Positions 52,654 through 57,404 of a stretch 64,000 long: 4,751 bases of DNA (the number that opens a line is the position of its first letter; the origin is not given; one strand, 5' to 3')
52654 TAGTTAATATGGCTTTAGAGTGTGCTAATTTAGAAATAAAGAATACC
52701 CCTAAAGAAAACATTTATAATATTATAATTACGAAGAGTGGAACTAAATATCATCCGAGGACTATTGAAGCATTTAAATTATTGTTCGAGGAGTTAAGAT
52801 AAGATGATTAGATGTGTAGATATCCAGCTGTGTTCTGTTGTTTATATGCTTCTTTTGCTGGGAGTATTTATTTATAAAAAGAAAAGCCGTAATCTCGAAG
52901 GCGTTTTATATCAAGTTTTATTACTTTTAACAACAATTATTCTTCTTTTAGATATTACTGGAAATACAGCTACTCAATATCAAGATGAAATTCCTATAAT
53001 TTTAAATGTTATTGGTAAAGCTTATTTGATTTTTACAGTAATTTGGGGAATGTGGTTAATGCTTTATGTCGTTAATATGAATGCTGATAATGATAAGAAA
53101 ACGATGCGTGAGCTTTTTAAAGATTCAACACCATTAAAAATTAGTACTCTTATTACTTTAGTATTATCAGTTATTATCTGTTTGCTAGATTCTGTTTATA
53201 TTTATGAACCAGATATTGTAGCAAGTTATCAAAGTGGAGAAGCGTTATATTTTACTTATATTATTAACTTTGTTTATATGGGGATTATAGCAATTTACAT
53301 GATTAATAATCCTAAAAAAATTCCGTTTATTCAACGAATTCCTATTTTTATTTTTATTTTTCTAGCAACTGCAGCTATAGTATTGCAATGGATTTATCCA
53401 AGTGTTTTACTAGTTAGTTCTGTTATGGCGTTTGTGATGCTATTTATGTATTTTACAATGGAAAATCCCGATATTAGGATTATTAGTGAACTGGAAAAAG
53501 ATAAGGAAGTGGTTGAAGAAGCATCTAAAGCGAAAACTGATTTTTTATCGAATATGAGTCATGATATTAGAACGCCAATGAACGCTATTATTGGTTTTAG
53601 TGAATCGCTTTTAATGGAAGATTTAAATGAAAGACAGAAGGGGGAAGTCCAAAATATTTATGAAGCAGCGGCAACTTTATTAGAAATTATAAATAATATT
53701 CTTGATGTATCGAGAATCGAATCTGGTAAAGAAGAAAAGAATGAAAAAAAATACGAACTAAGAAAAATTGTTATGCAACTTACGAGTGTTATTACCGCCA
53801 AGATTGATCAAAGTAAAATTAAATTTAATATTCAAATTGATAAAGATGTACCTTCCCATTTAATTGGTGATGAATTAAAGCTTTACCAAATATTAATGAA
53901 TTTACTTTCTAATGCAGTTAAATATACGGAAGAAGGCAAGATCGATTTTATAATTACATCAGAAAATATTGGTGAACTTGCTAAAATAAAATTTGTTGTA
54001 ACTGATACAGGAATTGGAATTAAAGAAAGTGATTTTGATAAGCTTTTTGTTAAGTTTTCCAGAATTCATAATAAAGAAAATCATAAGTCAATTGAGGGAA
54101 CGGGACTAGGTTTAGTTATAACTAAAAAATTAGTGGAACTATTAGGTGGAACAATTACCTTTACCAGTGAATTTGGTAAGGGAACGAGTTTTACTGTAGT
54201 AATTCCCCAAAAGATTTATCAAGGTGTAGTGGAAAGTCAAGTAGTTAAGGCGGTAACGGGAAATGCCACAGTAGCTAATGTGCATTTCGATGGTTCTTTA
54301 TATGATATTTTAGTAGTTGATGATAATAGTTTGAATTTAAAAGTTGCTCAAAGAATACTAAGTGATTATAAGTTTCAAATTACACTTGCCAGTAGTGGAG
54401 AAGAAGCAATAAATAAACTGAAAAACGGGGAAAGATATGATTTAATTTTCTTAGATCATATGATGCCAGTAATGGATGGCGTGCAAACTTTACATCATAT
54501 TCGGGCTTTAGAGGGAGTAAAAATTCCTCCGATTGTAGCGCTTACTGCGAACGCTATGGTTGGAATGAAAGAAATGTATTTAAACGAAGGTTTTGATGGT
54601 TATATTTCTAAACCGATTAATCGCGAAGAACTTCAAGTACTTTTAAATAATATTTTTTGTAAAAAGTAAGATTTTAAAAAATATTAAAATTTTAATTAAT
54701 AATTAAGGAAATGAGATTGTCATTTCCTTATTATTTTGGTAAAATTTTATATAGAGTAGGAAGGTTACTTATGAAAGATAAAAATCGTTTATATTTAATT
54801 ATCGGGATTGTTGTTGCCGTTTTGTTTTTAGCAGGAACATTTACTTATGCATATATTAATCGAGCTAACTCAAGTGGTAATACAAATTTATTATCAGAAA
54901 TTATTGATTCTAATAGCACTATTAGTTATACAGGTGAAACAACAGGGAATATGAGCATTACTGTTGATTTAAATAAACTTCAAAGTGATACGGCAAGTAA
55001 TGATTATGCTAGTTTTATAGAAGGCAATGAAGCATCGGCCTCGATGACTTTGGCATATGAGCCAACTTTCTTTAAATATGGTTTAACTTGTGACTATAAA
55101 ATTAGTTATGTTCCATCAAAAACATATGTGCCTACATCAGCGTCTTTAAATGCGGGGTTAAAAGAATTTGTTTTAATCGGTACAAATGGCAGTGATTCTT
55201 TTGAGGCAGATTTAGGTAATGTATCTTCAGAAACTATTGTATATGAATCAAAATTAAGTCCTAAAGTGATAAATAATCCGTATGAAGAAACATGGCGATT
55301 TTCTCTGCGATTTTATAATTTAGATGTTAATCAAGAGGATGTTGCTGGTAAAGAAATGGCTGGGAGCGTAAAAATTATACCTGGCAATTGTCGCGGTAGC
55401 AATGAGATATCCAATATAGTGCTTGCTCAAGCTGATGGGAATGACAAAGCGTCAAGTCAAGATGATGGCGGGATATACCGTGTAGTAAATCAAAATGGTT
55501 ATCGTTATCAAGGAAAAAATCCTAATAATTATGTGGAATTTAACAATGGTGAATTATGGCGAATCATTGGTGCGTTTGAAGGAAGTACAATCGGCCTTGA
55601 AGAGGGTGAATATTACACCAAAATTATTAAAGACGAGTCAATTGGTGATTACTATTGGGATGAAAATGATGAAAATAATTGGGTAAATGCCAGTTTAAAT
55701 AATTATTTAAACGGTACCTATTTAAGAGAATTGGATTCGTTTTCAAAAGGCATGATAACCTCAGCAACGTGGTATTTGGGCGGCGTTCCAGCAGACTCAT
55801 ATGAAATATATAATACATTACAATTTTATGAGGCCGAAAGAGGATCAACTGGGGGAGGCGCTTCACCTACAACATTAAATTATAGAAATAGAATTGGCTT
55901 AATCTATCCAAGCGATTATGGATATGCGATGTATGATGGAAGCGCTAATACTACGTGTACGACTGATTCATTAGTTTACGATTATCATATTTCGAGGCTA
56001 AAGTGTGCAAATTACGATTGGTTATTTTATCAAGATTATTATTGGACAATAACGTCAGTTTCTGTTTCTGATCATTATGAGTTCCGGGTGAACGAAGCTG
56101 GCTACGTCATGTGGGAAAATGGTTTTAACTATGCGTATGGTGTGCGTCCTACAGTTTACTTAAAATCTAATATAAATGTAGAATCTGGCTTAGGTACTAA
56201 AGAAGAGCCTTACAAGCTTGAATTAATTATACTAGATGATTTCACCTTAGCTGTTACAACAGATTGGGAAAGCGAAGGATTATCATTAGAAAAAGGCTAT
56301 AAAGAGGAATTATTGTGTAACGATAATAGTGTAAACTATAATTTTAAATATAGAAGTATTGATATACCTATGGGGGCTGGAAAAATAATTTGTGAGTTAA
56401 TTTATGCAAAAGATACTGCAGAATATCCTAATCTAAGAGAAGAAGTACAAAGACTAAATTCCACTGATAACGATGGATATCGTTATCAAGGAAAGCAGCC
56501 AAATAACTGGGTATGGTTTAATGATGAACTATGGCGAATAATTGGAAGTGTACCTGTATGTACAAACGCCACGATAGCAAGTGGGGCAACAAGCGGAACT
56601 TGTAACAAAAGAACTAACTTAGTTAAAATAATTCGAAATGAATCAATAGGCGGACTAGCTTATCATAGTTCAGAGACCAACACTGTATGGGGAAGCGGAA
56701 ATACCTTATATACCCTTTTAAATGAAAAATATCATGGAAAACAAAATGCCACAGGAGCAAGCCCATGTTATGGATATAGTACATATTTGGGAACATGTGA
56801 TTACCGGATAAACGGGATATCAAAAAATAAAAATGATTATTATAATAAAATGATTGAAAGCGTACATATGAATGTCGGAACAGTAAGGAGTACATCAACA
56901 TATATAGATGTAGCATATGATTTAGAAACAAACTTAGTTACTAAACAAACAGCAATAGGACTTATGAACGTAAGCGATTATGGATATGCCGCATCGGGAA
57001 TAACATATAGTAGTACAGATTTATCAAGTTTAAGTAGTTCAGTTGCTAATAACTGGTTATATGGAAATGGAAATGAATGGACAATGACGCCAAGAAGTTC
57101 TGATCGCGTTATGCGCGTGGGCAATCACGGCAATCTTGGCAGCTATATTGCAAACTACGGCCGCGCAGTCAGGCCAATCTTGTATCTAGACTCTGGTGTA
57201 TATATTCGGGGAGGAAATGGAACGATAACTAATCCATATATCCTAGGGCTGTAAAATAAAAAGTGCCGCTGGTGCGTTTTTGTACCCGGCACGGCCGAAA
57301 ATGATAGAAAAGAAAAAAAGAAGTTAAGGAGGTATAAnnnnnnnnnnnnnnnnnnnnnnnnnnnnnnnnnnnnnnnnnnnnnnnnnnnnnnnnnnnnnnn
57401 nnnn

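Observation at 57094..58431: A 76-nt hypervariable, GC-rich patch at the C-terminus of two tandem paralogs: it looks like a DGR variable repeat, but no RT/TR is in the window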

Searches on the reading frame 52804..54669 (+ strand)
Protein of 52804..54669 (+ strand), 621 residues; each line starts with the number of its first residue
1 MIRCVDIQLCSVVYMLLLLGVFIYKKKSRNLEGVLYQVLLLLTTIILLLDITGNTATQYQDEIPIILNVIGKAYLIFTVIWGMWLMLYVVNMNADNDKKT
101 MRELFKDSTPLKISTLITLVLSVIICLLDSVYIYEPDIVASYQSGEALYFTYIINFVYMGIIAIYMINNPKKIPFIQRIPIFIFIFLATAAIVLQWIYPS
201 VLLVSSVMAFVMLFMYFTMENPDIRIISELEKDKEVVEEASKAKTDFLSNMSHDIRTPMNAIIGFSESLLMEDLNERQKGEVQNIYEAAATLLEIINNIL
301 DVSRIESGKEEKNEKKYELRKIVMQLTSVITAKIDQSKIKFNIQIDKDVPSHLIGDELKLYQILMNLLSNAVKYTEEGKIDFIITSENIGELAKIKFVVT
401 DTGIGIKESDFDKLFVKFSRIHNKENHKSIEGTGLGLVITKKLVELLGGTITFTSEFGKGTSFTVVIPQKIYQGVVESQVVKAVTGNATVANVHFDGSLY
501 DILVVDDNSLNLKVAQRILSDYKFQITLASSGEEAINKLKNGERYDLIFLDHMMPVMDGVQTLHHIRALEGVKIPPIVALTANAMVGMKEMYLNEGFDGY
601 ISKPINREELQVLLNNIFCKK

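Call 77: search_protein_families(library=pfam, proteins=[window:52804-54669:+], max_evalue=0.001)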
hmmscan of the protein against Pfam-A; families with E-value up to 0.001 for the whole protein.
window:52804-54669:+ (621 aa): 3 families
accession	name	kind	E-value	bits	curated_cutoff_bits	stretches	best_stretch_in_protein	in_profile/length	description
PF02518.31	HATPase_c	-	5.4e-28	98.1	26.4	1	355-470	1-110/111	Histidine kinase-, DNA gyrase B-, and HSP90-like ATPase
PF00072.30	Response_reg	-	2.4e-25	89.3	30.2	1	502-612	1-108/111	Response regulator receiver domain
PF00512.31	HisKA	-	4.6e-20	71.9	26.9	1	243-308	1-66/66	His Kinase A (phospho-acceptor) domain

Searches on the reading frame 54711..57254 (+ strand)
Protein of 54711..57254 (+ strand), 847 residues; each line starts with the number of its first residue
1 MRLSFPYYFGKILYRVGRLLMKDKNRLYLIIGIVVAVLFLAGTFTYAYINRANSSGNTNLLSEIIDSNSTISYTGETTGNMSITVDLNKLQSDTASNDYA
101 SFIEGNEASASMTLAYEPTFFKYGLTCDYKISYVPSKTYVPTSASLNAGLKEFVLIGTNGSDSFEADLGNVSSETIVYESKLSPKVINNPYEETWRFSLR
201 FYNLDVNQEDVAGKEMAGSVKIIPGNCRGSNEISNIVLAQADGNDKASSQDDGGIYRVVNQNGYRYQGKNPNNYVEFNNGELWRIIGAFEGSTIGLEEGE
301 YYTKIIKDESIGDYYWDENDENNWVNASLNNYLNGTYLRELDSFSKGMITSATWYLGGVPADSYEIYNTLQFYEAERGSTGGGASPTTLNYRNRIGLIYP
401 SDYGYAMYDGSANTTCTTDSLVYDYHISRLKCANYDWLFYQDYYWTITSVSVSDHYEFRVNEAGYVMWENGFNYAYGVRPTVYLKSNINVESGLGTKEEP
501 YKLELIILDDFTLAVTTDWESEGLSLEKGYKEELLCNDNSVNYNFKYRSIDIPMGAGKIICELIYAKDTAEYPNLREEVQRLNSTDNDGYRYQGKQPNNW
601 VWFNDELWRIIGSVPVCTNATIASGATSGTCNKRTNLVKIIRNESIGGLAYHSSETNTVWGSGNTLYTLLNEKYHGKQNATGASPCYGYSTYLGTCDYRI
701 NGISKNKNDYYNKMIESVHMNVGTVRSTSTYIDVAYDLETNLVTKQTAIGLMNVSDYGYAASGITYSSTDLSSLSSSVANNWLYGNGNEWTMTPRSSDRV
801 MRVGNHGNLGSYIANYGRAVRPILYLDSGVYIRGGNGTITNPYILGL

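Call 7: search_protein_families(library=pfam, proteins=[window:54711-57254:+], max_evalue=0.01)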
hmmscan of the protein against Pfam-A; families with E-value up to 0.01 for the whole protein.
window:54711-57254:+ (847 aa): 1 family
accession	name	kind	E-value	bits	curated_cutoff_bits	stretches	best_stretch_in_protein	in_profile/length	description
PF19789.6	DUF6273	-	0.00019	21.8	23.5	0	313-485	22-171/172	Domain of unknown function (DUF6273)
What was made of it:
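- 54711..57254 (+): ORF1, 847 aa (GenBank MBE6155463.1, E7164_01750). It has an N-terminal hydrophobic anchor and two lectin-type modules, with the second module at 56433-57254. Pfam DUF6273 scores 21.8 bits on module 1, below the 23.5 cut-off (call 7).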

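Call 76: search_protein_families(library=ncbifam, proteins=[window:54711-57254:+], max_evalue=0.1)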
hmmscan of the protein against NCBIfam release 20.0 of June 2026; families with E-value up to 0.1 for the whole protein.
window:54711-57254:+ (847 aa): 0 families
